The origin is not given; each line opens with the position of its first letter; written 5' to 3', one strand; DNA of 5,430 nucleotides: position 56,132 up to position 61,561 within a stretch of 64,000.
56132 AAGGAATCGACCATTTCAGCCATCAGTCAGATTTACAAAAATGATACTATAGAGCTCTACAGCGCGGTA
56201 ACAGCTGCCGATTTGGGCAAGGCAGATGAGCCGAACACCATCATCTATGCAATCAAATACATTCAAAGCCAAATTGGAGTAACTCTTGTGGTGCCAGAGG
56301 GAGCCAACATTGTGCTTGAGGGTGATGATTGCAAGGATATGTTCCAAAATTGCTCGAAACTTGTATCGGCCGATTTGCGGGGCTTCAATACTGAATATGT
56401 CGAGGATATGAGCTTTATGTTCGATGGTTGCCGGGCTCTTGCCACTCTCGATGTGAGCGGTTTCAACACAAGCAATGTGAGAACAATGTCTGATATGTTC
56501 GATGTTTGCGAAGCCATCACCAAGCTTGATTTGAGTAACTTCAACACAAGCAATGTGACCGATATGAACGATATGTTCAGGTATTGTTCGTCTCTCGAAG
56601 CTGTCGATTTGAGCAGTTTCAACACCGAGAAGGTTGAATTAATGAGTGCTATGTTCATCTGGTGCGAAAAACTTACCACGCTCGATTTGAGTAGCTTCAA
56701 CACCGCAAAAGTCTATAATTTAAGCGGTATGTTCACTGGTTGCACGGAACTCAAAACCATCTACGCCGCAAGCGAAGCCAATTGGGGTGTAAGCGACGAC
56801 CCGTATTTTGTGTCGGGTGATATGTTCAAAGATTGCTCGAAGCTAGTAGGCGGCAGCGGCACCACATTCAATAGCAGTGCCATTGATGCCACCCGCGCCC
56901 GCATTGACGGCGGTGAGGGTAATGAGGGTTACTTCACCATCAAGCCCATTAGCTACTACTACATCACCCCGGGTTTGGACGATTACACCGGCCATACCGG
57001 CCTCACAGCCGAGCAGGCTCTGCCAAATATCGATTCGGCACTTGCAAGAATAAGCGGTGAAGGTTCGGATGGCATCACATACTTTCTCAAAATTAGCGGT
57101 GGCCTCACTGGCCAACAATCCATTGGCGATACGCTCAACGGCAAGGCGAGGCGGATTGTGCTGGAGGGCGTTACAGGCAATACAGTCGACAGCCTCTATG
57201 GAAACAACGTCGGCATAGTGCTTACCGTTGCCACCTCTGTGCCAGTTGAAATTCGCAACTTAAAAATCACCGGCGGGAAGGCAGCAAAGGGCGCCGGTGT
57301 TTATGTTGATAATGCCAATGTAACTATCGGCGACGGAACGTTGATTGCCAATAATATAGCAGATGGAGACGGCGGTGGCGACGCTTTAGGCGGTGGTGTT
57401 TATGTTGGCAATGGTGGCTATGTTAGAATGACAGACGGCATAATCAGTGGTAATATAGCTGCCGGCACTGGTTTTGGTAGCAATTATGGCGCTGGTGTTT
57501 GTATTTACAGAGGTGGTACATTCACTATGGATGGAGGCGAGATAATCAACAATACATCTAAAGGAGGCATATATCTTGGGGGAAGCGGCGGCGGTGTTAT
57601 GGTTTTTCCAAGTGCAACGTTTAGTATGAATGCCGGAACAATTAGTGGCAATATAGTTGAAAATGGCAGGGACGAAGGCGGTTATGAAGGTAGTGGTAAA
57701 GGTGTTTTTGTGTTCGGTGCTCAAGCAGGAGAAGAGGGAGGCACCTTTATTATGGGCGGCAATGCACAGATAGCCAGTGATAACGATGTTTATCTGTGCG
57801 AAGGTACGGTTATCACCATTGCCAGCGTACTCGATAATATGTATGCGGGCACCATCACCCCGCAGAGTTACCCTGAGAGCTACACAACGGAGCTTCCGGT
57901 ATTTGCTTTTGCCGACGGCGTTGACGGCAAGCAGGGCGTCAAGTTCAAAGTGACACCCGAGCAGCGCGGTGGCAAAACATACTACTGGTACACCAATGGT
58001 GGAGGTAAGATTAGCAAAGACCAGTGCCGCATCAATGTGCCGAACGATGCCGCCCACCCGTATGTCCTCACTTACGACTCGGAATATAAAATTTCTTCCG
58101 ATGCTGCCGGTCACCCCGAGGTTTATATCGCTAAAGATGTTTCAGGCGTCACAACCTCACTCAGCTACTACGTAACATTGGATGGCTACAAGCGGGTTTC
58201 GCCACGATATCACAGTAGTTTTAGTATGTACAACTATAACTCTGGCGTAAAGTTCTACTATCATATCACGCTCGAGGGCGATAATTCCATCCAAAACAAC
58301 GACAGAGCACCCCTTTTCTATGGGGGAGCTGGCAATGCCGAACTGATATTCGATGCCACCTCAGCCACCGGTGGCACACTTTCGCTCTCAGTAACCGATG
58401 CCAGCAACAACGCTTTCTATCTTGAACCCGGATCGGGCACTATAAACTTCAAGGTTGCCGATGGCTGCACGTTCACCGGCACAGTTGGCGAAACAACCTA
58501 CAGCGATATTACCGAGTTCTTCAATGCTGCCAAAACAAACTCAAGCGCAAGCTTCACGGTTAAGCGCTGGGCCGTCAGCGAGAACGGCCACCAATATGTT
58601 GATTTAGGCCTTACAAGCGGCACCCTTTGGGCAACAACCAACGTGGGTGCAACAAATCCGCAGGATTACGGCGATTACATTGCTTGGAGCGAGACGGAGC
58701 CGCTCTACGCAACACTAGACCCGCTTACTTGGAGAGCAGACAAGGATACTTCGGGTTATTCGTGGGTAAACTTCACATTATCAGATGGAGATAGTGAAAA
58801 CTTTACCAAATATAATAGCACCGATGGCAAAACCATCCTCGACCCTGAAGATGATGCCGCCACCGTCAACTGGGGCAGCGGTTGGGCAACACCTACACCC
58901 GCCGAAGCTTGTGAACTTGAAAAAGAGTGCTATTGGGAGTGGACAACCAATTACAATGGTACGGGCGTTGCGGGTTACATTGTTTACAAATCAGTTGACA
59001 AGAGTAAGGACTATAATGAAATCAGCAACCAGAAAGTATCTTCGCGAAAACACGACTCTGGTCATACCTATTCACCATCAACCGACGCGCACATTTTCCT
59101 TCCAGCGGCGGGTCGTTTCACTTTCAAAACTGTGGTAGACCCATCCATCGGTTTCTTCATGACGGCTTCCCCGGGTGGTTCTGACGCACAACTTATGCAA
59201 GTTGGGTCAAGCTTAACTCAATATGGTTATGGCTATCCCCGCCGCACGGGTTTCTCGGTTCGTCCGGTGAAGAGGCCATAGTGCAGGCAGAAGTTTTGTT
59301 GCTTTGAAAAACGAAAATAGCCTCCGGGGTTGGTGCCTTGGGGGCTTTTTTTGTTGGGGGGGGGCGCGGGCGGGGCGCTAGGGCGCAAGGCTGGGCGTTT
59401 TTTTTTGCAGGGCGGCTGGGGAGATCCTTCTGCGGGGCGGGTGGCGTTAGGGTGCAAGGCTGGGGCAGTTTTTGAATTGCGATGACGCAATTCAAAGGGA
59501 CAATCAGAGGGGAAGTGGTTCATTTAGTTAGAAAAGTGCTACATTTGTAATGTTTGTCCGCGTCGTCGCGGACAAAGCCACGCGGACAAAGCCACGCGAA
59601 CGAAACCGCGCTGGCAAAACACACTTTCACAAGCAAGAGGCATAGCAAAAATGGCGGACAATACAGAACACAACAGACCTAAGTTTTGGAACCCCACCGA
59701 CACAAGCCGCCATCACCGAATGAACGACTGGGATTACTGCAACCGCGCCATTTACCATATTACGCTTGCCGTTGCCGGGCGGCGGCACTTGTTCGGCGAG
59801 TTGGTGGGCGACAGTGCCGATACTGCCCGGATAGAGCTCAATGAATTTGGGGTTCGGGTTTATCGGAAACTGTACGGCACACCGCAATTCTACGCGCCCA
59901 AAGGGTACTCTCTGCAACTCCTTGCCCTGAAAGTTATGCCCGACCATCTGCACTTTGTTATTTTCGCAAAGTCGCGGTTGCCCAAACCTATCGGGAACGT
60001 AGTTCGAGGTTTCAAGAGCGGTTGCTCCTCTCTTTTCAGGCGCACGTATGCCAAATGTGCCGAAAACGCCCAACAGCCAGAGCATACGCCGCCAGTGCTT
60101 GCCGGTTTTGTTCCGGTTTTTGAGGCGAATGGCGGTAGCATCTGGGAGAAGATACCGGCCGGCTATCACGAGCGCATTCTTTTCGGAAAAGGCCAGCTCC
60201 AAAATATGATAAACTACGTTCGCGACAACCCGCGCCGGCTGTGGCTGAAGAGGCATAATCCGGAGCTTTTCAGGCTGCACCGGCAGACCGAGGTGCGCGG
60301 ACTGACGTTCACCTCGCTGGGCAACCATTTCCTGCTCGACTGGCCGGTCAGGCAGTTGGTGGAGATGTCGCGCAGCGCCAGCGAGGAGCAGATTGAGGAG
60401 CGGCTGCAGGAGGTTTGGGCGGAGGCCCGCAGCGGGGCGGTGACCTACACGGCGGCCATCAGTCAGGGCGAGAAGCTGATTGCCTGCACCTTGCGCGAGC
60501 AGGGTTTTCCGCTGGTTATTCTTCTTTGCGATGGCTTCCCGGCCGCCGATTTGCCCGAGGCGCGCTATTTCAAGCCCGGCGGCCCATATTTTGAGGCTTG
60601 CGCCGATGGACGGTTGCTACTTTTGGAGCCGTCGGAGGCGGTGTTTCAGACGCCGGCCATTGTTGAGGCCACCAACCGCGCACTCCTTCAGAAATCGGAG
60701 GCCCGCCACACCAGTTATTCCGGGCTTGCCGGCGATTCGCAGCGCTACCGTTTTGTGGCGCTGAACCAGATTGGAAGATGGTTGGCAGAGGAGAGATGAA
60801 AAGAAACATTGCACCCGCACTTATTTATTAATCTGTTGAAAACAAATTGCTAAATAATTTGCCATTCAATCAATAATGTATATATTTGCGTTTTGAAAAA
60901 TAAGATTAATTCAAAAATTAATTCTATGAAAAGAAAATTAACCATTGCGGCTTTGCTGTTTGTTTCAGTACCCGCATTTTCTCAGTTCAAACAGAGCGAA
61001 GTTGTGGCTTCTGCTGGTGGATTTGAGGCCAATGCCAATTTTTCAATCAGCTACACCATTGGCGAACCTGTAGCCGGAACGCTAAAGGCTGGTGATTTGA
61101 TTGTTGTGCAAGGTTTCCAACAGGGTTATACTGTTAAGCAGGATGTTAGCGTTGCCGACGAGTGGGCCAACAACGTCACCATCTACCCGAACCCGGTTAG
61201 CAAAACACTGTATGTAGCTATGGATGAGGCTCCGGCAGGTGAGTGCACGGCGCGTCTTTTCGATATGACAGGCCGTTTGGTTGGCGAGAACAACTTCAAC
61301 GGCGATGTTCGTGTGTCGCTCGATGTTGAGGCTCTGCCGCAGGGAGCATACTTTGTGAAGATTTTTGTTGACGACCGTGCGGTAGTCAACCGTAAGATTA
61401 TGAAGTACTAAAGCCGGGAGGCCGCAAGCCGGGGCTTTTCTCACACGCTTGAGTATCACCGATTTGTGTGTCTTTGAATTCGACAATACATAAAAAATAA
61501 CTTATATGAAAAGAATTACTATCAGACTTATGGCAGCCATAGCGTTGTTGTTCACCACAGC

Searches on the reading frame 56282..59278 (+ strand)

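Call 73: search_protein_families(library=ncbifam, proteins=[window:56282-59278:+], max_evalue=0.001)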
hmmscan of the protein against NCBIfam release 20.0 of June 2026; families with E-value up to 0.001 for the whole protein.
window:56282-59278:+ (999 aa): 2 families
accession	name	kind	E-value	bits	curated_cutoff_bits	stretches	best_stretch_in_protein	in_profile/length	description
TIGR02167.2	Liste_lipo_26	repeat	1.8e-39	132.9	30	4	72-96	1-25/26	PARCEL repeat-containing surface protein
NF045896.1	Mbov_0838_LP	exception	9.3e-12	44.6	500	1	21-155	253-383/433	Mbov_0838 family PARCEL repeat surface lipoprotein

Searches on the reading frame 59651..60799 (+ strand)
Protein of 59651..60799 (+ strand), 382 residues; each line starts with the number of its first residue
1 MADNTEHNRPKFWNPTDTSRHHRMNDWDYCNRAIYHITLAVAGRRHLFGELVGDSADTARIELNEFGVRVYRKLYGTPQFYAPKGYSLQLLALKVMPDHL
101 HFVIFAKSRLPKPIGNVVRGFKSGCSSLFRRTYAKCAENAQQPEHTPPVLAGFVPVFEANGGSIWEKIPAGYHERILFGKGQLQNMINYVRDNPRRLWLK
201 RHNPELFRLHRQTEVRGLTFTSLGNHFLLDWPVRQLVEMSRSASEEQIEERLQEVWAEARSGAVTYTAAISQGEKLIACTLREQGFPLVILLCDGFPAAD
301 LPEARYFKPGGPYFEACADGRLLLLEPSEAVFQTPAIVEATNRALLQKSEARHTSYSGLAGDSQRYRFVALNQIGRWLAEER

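Call 23: search_protein_families(library=pfam, proteins=[window:59651-60799:+], max_evalue=0.001)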
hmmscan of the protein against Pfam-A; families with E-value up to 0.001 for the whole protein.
window:59651-60799:+ (382 aa): 1 family
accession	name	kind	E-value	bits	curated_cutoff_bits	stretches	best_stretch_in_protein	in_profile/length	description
PF01797.21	Y1_Tnp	-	0.00015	22.3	23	1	85-139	38-90/121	Transposase IS200 like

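Call 73: search_protein_families(library=ncbifam, proteins=[window:59651-60796:+], max_evalue=0.001)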
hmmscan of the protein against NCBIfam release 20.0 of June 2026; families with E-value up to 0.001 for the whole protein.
window:59651-60796:+ (382 aa): 1 family
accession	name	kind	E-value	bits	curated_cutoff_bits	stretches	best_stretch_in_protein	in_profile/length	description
NF047646.1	REP_Tyr_transpos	equivalog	5.1e-08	32.9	80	1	86-196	45-133/146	REP-associated tyrosine transposase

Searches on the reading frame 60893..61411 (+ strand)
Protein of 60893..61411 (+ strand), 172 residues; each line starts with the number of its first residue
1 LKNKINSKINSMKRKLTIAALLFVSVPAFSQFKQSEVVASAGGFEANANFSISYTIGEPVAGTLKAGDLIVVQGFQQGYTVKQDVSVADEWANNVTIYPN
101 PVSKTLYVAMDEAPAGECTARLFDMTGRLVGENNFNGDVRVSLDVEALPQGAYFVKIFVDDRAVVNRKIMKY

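Call 23: search_protein_families(library=pfam, proteins=[window:60893-61411:+], max_evalue=0.001)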
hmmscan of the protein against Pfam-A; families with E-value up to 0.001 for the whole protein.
window:60893-61411:+ (172 aa): 1 family
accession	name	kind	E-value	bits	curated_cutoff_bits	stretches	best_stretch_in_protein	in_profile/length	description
PF18962.6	Por_Secre_tail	-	6.5e-13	49.2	27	1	97-169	1-73/75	Secretion system C-terminal sorting domain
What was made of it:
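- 60893..61411 (+): Small protein with a T9SS type A C-terminal sorting domain (probable true start at the ATG at 60926). It is a conserved neighbour of paralogue-type fibre genes. Whether it is functionally linked to them is not shown. Pfam Por_Secre_tail, 49 bits (call 23).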

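Call 73: search_protein_families(library=ncbifam, proteins=[window:60926-61408:+], max_evalue=0.001)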
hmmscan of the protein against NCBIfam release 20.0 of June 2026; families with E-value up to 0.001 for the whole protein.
window:60926-61408:+ (161 aa): 5 families
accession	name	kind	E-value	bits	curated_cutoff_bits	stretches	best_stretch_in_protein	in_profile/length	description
TIGR04183.1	Por_Secre_tail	domain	4.8e-11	42.5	23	1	86-160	1-71/72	T9SS type A sorting domain-containing protein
NF038113.1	T9SSA_dep_M36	equivalog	1.5e-10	39.9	885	1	75-158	784-867/869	T9SS-dependent M36 family metallopeptidase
NF050177.1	TapA_OM_Porphy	equivalog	5.2e-09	35.4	500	1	82-158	469-542/544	TapA/TapC family T9SS-dependent outer membrane protein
NF052644.1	T9SS_DNase_Rie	equivalog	0.00029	20.3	260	0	109-160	202-250/251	T9SS-dependent surface endonuclease, AS87_RS02955 family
NF052323.1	T9SSA_dep_M6i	equivalog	0.00034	18.7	600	1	86-160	960-1038/1043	T9SS-dependent M6-like inactivated metalloprotease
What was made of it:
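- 60893..61411 (+): TIGR04183, 42.5 bits (call 73).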
